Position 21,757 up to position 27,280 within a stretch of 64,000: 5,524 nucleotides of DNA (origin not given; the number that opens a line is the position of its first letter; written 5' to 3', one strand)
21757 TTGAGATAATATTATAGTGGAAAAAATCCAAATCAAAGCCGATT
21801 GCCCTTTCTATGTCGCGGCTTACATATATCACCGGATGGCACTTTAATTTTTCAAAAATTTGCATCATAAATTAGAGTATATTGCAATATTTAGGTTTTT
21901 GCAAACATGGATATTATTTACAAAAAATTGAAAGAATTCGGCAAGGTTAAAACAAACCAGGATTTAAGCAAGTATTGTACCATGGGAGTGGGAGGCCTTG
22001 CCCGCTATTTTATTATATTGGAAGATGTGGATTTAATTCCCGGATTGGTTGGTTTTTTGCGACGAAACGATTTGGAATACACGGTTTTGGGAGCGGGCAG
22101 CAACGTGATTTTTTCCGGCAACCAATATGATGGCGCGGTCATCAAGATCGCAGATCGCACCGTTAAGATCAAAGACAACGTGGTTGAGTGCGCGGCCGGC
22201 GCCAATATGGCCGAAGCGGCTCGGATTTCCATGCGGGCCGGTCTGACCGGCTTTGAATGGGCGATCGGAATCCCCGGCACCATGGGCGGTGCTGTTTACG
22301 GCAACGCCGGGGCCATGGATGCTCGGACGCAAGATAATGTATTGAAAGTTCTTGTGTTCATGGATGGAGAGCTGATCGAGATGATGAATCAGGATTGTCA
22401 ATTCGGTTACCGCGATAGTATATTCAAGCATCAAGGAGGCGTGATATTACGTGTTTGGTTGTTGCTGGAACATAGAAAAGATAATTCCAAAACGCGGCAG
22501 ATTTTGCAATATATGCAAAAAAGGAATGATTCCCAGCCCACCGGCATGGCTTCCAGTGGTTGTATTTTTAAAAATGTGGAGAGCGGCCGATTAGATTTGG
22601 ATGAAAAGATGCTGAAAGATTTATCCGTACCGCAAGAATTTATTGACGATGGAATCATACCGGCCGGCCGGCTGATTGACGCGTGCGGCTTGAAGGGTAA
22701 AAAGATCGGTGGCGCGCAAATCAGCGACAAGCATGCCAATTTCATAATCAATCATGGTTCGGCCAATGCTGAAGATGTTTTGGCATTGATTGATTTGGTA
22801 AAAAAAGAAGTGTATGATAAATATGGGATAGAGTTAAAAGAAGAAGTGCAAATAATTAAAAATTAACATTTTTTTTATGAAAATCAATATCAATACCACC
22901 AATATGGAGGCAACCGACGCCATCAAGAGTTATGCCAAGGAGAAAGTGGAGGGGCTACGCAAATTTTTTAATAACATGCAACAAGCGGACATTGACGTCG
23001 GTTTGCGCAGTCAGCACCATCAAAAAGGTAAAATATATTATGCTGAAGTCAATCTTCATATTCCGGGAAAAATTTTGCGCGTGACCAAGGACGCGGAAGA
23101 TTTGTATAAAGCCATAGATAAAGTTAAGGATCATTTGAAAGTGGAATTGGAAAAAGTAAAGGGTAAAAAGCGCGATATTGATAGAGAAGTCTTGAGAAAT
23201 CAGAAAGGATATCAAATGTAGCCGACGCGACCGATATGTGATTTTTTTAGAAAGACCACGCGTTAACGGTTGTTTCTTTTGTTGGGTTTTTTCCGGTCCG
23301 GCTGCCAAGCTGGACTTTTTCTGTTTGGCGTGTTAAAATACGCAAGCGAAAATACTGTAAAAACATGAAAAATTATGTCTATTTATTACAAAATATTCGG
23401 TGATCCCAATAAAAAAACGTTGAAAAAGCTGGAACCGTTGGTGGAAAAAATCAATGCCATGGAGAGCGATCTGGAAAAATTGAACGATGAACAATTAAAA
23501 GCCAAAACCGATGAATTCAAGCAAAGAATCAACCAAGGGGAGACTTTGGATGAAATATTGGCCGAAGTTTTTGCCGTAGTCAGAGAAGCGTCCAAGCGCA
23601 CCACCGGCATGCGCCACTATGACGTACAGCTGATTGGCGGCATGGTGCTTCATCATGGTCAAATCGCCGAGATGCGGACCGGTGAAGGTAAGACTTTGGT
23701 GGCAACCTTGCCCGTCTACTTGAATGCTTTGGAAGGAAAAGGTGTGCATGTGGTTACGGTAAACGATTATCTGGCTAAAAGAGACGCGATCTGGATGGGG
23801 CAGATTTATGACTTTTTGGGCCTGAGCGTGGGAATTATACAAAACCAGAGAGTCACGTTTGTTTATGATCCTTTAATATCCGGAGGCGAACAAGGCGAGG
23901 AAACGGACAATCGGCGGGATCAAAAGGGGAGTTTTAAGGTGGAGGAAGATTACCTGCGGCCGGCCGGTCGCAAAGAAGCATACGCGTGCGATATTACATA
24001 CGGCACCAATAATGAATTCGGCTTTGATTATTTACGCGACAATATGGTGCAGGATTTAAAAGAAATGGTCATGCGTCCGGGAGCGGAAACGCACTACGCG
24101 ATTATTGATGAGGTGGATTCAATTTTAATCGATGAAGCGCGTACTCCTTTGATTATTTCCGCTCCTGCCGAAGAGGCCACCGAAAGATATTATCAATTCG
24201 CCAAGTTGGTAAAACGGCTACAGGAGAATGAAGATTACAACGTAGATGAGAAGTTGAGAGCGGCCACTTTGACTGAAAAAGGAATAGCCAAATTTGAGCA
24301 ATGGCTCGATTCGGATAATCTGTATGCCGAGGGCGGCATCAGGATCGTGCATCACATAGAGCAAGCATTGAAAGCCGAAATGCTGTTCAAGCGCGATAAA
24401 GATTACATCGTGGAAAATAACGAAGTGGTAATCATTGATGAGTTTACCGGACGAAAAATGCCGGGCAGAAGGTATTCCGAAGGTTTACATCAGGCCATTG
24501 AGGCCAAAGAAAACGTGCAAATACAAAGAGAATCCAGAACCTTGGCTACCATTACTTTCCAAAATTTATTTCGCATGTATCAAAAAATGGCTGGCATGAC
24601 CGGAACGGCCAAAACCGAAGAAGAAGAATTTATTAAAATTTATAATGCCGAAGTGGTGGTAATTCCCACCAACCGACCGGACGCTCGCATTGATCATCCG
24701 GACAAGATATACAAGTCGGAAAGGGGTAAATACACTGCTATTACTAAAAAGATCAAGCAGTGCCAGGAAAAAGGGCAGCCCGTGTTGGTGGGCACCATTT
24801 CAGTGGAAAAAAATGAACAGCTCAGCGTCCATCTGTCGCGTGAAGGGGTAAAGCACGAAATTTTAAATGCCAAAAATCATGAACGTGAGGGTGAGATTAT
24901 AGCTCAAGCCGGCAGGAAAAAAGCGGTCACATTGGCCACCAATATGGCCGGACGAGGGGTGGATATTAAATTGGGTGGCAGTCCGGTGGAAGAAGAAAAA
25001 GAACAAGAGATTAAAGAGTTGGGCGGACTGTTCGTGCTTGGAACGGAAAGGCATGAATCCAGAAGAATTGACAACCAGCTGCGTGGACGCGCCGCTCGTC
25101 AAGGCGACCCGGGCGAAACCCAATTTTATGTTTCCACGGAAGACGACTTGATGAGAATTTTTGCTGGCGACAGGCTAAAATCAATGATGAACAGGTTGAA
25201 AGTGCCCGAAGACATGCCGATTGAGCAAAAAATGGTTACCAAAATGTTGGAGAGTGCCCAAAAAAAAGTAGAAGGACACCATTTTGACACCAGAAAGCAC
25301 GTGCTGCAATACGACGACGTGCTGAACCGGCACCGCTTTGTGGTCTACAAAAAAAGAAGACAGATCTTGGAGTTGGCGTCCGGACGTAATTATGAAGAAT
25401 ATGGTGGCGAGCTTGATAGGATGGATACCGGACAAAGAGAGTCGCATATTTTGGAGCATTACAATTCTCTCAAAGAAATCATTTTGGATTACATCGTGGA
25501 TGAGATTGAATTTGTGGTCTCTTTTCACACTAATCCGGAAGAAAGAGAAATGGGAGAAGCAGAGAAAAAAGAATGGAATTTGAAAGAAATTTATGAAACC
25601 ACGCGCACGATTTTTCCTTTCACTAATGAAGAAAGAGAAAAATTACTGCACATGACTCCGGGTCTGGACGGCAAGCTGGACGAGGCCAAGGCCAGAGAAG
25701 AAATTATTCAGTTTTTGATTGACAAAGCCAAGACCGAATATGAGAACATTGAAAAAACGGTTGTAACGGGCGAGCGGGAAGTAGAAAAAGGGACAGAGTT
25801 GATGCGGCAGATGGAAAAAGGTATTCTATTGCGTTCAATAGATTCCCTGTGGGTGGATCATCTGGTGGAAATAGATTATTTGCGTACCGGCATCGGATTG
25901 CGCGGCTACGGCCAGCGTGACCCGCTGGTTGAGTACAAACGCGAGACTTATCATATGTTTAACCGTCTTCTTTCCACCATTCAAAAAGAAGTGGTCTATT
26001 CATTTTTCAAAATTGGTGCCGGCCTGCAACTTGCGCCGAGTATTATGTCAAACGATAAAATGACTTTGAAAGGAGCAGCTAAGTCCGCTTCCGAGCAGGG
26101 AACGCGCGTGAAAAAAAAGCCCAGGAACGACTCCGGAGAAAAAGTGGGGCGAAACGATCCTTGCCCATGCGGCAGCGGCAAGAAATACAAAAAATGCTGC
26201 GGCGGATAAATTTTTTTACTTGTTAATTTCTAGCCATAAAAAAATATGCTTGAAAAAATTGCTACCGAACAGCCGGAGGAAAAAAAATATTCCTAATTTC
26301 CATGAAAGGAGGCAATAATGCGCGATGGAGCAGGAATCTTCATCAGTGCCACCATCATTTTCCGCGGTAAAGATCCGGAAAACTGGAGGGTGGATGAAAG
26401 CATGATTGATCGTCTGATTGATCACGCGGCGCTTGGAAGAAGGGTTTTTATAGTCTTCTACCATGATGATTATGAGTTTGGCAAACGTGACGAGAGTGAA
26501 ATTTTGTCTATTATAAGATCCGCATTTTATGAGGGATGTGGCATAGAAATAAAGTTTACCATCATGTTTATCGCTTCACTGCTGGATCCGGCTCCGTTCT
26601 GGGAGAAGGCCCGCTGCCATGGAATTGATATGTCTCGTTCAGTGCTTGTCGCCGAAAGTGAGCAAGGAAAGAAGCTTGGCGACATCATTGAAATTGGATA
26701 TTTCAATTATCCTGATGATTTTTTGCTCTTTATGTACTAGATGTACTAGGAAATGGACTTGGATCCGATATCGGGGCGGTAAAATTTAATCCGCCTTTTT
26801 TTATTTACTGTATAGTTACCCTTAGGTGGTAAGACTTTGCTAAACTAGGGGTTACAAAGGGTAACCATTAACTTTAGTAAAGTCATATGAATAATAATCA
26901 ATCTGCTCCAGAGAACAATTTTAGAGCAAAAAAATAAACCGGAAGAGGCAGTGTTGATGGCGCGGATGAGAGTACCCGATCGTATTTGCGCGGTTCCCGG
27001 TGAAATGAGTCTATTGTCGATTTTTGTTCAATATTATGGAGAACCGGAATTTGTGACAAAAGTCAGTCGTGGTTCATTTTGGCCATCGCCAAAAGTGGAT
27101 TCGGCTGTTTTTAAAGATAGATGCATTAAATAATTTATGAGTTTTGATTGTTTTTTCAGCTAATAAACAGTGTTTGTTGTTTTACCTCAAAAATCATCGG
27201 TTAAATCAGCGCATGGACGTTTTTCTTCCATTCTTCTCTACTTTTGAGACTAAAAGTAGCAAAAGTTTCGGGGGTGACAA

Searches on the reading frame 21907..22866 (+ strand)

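Call 79: search_protein_families(library=pfam, proteins=[window:21907-22866:+], max_evalue=0.1)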
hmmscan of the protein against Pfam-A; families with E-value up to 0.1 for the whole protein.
window:21907-22866:+ (319 aa): 2 families
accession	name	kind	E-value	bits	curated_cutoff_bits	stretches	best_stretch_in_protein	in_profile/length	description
PF02873.21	MurB_C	-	1.6e-32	112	27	1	197-317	4-99/99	UDP-N-acetylenolpyruvoylglucosamine reductase, C-terminal domain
PF01565.28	FAD_binding_4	-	3.1e-16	59.8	26.4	1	34-158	3-137/139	FAD binding domain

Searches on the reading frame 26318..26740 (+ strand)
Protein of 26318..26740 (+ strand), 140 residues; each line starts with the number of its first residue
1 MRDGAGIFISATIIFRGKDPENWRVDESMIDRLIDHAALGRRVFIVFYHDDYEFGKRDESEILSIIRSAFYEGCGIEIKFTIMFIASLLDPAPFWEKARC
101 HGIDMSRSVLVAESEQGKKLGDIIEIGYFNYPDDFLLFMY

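Call 16: search_protein_families(library=padloc, proteins=[window:26318-26740:+], max_evalue=1)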
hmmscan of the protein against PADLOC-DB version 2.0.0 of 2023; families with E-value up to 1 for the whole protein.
window:26318-26740:+ (140 aa): 0 families

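Call 17: search_protein_families(library=phrogs, proteins=[window:26318-26740:+], max_evalue=1)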
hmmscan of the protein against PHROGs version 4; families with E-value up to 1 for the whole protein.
window:26318-26740:+ (140 aa): 1 family
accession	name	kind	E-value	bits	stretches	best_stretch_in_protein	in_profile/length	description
phrog_4756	-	unknown function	0.34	10.9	1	23-81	378-435/440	-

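Call 79: search_protein_families(library=pfam, proteins=[window:26318-26740:+], max_evalue=0.1)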
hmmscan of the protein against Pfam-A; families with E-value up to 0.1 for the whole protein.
window:26318-26740:+ (140 aa): 0 families

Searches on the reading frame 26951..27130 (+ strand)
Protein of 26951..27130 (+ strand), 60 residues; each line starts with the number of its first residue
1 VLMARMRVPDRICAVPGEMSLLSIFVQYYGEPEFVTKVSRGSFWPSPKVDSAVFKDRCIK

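Call 79: search_protein_families(library=pfam, proteins=[window:26951-27130:+], max_evalue=0.1)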
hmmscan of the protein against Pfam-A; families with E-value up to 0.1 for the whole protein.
seq(60 aa): 1 family
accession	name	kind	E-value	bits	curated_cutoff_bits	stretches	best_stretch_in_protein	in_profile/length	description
PF00398.26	RrnaAD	-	7.5e-08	32.2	24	1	2-54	132-186/263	Ribosomal RNA adenine dimethylase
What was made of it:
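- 26951..27133 (+): Context: an rsmA/ksgA (rRNA adenine dimethylase) pseudogene fragment in the variable segment (about 26800-28800) that the relative lacks. Pfam RrnaAD scores 32.2 bits (cut-off 24) but covers only profile positions 132-186 of 263 (call 79).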
